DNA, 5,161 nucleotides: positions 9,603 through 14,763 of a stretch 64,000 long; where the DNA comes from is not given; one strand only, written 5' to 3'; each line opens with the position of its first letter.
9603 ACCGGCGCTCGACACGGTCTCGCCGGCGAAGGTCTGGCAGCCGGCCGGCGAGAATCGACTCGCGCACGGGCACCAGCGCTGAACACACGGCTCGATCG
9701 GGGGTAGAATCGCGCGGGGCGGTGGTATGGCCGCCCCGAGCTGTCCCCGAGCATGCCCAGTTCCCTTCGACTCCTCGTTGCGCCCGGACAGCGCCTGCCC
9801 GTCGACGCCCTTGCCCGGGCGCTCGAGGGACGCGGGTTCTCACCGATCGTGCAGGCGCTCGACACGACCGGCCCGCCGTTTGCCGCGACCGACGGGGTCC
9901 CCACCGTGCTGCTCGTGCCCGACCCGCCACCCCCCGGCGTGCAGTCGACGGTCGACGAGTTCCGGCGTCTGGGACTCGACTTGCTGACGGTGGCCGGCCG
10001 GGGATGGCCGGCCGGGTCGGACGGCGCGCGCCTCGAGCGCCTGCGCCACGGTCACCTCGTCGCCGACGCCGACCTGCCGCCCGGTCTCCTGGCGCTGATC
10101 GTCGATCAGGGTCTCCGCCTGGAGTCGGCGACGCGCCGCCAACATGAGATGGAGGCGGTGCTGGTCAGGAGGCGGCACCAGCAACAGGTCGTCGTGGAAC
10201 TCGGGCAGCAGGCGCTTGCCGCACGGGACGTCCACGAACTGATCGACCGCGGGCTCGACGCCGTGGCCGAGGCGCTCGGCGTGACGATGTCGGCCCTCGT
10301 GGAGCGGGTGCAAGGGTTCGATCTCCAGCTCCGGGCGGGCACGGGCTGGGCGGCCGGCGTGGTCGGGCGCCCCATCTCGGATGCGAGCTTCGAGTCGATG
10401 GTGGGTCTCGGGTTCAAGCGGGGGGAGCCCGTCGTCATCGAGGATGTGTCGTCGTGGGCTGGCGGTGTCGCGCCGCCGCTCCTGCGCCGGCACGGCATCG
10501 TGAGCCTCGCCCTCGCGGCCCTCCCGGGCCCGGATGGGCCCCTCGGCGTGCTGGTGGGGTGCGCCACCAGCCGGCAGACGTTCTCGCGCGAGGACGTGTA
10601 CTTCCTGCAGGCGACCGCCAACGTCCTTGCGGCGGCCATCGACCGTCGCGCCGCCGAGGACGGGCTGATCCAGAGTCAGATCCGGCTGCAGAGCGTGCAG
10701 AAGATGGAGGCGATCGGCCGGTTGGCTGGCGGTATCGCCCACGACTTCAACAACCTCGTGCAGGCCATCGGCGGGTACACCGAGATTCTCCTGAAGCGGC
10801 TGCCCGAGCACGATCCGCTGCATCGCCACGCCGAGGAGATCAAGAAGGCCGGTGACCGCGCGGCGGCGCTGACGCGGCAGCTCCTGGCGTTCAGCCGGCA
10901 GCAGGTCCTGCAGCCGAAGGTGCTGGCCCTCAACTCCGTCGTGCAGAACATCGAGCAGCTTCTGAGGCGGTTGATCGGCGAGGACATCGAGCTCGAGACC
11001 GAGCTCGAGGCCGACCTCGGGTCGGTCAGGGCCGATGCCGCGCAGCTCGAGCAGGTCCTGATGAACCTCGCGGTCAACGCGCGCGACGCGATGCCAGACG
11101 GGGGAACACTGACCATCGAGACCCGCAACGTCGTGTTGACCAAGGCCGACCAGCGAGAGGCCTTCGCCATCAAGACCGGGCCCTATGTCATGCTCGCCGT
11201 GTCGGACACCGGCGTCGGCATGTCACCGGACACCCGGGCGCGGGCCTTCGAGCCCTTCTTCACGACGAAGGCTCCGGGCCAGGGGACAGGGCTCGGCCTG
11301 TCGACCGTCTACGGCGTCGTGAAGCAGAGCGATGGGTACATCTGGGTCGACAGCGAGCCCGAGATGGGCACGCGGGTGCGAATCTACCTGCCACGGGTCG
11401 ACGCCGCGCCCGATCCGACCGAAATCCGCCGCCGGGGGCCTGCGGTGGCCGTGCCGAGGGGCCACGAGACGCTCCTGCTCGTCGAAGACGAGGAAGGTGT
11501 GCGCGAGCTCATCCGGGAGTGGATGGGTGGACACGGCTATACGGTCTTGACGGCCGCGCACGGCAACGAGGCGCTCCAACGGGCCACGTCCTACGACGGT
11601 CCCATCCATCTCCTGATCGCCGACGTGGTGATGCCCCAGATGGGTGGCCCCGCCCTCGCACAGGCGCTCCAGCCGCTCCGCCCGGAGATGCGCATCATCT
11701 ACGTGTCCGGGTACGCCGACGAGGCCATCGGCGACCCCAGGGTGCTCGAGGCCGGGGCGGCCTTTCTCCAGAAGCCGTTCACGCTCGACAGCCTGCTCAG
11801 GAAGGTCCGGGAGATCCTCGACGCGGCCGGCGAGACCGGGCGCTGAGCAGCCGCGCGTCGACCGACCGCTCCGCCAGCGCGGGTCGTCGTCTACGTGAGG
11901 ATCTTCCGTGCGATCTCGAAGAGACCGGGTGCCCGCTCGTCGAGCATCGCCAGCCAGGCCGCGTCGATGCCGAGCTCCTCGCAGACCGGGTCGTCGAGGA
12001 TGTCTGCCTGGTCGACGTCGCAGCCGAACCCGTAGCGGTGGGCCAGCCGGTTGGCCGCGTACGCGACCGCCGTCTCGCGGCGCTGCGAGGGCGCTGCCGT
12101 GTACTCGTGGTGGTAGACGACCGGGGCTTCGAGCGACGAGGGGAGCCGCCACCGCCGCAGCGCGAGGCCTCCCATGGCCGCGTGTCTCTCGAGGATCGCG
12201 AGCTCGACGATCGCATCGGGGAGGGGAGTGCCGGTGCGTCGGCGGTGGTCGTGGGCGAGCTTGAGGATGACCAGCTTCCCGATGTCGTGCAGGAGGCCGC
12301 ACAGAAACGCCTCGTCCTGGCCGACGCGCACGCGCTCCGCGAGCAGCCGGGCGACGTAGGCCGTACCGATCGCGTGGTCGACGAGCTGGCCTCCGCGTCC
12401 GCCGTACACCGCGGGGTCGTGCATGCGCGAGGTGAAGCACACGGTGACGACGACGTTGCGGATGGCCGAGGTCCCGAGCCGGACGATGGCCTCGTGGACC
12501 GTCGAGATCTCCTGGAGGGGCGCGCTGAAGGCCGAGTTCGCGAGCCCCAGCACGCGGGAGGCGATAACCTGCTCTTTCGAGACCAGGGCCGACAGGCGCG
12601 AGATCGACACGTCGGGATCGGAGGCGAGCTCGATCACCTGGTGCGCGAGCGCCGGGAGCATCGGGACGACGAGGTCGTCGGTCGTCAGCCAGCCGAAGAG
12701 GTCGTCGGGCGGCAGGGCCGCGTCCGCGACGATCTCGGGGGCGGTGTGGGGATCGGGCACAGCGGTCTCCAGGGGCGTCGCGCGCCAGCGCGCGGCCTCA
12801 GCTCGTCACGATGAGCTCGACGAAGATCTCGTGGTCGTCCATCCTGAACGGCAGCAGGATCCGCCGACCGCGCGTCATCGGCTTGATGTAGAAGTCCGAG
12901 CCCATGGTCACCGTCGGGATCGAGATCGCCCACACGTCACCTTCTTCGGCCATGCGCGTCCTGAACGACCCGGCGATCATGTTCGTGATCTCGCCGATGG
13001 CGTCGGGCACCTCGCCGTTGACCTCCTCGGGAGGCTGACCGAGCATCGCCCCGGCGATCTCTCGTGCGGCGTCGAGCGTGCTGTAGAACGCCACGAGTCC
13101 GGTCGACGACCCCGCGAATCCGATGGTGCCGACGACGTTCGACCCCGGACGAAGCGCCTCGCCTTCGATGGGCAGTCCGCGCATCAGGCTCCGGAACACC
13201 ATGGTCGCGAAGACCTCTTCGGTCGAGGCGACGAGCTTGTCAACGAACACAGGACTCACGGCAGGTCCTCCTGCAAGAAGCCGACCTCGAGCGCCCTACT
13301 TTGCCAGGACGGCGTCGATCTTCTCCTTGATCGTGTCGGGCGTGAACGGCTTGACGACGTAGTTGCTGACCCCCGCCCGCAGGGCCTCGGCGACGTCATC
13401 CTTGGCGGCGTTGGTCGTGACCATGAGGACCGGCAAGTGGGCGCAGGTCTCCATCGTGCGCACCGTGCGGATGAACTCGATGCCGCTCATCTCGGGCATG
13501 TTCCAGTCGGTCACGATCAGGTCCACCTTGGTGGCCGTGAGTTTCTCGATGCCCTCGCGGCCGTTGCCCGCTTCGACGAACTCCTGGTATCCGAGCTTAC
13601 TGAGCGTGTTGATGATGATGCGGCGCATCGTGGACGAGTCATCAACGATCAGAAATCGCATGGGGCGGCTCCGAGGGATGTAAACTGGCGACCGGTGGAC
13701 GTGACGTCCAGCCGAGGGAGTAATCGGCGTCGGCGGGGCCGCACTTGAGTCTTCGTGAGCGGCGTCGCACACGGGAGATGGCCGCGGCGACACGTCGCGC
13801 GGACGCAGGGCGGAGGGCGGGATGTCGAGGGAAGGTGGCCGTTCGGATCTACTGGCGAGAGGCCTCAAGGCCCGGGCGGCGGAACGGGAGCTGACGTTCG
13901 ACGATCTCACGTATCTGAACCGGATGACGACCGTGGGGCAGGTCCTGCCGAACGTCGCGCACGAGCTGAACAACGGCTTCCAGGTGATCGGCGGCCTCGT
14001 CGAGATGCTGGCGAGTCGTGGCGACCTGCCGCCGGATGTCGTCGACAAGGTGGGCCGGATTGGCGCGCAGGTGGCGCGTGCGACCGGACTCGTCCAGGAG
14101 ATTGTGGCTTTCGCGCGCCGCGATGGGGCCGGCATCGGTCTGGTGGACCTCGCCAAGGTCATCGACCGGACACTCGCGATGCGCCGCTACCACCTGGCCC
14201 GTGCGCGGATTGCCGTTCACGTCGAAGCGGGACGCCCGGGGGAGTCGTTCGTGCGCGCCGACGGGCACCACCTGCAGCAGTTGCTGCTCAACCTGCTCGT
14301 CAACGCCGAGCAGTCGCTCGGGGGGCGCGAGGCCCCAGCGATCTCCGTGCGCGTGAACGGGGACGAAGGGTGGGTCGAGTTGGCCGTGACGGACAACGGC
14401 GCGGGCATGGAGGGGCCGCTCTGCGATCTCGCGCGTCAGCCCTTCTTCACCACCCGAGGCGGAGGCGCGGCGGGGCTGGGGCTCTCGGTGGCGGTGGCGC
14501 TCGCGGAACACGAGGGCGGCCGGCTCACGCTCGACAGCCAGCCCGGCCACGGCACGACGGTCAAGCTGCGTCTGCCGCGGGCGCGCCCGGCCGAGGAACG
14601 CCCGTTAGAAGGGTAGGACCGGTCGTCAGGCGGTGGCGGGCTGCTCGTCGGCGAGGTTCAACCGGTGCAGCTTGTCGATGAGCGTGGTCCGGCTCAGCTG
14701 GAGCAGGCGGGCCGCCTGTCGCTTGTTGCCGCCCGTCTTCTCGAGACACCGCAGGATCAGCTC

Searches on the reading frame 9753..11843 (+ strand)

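Call 57: search_protein_families(library=pfam, proteins=[window:9753-11843:+], max_evalue=0.0001)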
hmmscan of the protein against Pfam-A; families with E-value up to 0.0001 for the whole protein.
window:9753-11843:+ (697 aa): 5 families
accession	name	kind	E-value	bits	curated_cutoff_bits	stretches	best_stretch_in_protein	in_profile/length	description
PF02518.31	HATPase_c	-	1.8e-21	77.1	26.4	1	428-548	2-109/111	Histidine kinase-, DNA gyrase B-, and HSP90-like ATPase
PF00072.30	Response_reg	-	6.6e-17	62.1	30.2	1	575-685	2-110/111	Response regulator receiver domain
PF01590.32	GAF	-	9.4e-11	42.8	22.4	1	159-296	1-133/133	GAF domain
PF13185.12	GAF_2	-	4.6e-08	33.8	28.6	1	157-297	1-136/136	GAF domain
PF00512.31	HisKA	-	6.6e-08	32.9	26.9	1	322-383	3-63/66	His Kinase A (phospho-acceptor) domain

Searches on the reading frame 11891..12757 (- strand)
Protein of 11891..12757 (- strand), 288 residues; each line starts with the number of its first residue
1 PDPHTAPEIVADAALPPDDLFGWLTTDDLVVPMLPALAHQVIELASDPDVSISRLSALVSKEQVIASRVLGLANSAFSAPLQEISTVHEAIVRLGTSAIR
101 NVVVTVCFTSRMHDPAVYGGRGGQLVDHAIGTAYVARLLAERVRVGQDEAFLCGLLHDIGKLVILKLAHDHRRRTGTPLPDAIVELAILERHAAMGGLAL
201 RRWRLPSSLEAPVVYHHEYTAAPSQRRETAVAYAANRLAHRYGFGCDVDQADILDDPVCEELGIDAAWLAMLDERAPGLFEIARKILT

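Call 57: search_protein_families(library=pfam, proteins=[window:11891-12757:-], max_evalue=0.0001)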
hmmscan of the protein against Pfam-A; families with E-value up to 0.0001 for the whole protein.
window:11891-12757:- (288 aa): 2 families
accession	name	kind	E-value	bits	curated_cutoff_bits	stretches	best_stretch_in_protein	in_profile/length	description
PF08668.18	HDOD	-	1.3e-42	146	22.9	1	32-218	2-195/196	HDOD domain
PF01966.28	HD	-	3.2e-06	27.8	22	1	126-165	2-42/116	HD domain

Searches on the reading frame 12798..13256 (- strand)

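Call 57: search_protein_families(library=pfam, proteins=[window:12798-13256:-], max_evalue=0.0001)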
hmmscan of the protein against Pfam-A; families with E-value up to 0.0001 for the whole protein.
window:12798-13256:- (152 aa): 2 families
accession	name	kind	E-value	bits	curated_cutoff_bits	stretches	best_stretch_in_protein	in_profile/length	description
PF13690.11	CheX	-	2.5e-20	72.8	27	1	41-137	1-93/94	Chemotaxis phosphatase CheX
PF04509.17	CheC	-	4.7e-06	26.9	22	1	85-116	4-36/38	CheC-like family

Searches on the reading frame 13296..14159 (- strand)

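Call 97: search_protein_families(library=pfam, proteins=[window:13296-14159:-], max_evalue=0.01)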
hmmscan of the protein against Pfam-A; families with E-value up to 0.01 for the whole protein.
window:13296-14159:- (287 aa): 1 family
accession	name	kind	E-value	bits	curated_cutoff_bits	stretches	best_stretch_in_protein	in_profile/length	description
PF00072.30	Response_reg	-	1.2e-28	99.9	30.2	1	170-281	2-110/111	Response regulator receiver domain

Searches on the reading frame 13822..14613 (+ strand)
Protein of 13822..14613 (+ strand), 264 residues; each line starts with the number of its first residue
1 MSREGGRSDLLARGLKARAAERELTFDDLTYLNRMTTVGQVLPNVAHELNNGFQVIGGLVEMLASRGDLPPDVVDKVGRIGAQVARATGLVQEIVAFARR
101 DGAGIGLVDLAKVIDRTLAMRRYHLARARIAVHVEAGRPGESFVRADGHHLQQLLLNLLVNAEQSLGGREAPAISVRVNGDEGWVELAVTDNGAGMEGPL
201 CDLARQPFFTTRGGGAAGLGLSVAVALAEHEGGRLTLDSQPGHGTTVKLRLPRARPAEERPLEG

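Call 57: search_protein_families(library=pfam, proteins=[window:13822-14613:+], max_evalue=0.0001)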
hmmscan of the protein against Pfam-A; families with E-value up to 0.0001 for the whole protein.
window:13822-14613:+ (264 aa): 2 families
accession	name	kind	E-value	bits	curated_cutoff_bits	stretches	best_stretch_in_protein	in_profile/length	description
PF02518.31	HATPase_c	-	5.7e-20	72.3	26.4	1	147-254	2-110/111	Histidine kinase-, DNA gyrase B-, and HSP90-like ATPase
PF00512.31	HisKA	-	1.3e-06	28.8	26.9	1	39-101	3-64/66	His Kinase A (phospho-acceptor) domain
